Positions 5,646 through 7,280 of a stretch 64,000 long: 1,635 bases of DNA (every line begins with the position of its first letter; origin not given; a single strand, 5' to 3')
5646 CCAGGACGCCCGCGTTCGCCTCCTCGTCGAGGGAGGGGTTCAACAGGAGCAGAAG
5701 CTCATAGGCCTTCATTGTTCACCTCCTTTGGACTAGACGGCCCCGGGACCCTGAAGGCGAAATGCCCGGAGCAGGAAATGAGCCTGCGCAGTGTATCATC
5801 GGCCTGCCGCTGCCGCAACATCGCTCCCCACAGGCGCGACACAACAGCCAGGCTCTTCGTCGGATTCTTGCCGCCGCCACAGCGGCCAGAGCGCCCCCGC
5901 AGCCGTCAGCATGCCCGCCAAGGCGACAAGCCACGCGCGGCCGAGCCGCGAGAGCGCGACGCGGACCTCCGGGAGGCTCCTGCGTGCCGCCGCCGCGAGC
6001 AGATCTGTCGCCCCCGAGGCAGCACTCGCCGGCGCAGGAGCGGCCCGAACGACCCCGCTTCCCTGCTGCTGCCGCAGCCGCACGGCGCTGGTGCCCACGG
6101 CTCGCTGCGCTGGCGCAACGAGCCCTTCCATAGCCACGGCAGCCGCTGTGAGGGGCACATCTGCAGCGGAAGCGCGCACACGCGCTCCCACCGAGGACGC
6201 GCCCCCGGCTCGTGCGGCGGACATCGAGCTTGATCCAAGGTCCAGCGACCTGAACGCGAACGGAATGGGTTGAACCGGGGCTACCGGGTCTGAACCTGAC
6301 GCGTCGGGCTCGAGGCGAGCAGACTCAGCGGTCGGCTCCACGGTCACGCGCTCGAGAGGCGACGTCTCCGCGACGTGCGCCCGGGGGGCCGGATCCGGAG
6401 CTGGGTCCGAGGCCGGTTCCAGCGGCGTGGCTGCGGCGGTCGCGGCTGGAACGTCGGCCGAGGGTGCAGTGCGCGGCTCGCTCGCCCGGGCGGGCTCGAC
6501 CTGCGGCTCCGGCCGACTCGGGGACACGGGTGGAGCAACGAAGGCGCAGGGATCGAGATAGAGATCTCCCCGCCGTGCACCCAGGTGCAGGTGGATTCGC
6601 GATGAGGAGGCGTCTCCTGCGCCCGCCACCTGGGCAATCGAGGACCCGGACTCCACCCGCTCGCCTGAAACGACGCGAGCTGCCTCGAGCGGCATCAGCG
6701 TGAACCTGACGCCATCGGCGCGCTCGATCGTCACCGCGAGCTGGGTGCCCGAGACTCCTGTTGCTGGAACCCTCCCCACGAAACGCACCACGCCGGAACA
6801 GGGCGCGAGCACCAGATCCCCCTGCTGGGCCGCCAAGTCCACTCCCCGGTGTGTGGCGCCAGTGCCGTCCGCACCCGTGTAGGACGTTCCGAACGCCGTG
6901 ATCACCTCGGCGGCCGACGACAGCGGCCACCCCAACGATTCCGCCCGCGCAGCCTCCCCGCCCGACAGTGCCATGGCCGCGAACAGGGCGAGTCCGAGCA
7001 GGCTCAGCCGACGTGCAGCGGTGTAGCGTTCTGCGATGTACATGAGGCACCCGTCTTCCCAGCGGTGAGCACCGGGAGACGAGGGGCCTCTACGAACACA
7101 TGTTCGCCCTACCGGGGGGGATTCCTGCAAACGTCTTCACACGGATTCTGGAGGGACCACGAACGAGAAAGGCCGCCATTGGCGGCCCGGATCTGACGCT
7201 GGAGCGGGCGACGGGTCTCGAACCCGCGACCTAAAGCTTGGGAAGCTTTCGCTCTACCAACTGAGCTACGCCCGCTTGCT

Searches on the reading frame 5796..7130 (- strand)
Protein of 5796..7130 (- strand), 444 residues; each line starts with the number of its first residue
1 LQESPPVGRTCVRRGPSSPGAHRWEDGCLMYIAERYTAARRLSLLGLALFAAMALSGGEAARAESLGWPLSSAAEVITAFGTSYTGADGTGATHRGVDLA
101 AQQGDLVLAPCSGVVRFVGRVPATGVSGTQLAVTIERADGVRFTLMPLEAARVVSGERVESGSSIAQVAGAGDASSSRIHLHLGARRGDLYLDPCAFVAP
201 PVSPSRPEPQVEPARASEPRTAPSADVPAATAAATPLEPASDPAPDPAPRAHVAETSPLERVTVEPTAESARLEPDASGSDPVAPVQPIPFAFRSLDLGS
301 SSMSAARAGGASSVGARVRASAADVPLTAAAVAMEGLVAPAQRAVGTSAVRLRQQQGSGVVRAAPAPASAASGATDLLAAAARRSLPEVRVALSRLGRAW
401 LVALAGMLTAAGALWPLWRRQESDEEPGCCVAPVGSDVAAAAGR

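Call 85: search_protein_families(library=pfam, proteins=[window:5796-7130:-], max_evalue=0.0001)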
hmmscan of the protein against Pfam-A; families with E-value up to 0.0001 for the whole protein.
window:5796-7130:- (444 aa): 1 family
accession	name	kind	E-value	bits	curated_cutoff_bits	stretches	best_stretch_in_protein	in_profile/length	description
PF01551.29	Peptidase_M23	-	1.2e-13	51.4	28.7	1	93-194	2-96/96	Peptidase family M23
